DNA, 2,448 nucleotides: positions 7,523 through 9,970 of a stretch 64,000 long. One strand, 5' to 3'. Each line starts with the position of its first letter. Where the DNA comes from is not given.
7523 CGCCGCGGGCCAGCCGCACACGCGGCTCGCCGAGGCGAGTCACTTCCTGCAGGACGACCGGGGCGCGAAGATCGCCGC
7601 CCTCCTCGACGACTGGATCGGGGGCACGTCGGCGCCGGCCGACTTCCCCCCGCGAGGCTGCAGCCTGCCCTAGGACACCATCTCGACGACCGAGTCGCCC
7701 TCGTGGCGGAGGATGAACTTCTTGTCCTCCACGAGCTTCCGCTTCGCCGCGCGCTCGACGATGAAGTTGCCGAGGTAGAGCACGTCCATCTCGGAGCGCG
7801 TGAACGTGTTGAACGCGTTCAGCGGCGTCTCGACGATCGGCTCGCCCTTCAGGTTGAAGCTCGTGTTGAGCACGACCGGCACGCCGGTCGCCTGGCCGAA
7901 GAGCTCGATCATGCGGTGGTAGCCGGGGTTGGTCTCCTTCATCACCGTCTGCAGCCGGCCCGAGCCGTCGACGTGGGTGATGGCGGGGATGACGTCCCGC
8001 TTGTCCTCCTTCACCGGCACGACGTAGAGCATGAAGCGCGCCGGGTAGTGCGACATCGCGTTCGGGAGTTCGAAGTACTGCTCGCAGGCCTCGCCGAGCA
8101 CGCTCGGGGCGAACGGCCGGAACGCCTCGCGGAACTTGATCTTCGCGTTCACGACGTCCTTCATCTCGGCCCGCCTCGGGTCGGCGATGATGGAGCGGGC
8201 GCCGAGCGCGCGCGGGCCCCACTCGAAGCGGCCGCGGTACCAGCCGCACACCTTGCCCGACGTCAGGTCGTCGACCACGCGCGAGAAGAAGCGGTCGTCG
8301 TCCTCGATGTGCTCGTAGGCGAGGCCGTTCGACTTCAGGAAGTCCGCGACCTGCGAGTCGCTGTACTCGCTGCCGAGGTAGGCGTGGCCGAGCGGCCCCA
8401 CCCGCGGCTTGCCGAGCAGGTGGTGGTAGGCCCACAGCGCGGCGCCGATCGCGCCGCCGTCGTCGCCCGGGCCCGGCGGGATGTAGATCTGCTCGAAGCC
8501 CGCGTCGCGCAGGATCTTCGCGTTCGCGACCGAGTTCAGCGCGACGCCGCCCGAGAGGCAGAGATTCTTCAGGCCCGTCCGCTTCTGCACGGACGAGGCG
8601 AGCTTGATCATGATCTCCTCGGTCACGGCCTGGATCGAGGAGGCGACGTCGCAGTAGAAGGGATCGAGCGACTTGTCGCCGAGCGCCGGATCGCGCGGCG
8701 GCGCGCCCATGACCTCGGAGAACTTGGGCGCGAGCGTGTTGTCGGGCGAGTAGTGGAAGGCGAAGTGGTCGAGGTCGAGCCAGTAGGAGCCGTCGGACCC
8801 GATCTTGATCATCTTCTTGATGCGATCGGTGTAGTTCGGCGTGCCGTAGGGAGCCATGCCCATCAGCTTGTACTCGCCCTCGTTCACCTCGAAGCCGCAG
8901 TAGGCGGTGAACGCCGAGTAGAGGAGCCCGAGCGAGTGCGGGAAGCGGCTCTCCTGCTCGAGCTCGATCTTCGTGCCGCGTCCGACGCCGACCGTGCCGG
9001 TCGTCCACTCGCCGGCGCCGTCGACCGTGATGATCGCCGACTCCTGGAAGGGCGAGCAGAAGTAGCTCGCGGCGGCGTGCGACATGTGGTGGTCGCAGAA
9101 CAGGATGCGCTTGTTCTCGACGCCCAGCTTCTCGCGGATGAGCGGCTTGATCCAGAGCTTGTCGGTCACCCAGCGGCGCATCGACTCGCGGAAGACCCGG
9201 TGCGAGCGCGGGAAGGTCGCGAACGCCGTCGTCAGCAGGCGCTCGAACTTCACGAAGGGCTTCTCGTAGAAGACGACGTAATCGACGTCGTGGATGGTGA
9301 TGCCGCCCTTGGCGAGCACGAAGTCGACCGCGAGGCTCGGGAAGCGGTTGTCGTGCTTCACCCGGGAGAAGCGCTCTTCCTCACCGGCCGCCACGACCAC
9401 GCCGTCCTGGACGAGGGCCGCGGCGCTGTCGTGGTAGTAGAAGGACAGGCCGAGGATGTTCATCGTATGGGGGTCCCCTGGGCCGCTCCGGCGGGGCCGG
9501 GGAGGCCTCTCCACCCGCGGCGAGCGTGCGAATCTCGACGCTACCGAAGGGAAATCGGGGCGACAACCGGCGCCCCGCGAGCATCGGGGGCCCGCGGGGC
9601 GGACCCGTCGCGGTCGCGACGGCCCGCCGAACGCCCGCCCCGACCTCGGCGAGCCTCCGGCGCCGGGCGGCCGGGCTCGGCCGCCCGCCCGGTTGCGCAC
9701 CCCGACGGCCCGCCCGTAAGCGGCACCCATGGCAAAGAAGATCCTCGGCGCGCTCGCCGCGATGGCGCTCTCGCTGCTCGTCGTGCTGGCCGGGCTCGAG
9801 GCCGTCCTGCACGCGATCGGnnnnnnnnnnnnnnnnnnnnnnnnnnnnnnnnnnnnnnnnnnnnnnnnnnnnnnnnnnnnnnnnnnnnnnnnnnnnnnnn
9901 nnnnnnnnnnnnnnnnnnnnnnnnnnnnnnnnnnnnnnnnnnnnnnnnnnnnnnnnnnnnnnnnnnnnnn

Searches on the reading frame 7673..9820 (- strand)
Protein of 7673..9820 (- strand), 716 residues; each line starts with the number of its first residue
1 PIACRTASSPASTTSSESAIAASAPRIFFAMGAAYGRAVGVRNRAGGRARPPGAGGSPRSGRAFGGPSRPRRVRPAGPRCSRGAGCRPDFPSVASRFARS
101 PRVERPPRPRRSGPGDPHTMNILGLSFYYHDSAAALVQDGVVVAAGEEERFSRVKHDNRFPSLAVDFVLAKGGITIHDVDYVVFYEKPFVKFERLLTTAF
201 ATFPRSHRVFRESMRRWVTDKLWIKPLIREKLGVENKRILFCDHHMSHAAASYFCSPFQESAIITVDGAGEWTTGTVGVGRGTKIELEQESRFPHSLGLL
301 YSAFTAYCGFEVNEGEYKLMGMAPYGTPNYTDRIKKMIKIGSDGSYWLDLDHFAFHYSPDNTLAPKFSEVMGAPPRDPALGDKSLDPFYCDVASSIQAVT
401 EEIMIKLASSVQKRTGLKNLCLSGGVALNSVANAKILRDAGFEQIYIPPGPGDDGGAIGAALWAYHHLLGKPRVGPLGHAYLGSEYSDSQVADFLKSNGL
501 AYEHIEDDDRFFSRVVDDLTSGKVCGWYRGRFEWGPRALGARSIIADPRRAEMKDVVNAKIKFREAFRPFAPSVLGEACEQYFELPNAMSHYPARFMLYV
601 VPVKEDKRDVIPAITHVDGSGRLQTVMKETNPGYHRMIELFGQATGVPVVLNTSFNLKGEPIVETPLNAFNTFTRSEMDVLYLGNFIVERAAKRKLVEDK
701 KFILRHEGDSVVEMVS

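Call 64: search_protein_families(library=pfam, proteins=[window:7673-9820:-], max_evalue=0.00001)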
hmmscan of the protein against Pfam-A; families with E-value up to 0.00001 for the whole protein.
window:7673-9820:- (716 aa): 2 families
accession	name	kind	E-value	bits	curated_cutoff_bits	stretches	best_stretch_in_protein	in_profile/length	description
PF02543.21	Carbam_trans_N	-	1.6e-79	268.3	24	1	122-462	2-346/346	Carbamoyltransferase N-terminus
PF16861.10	Carbam_trans_C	-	4.3e-68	228.6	27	1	517-690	2-170/170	Carbamoyltransferase C-terminus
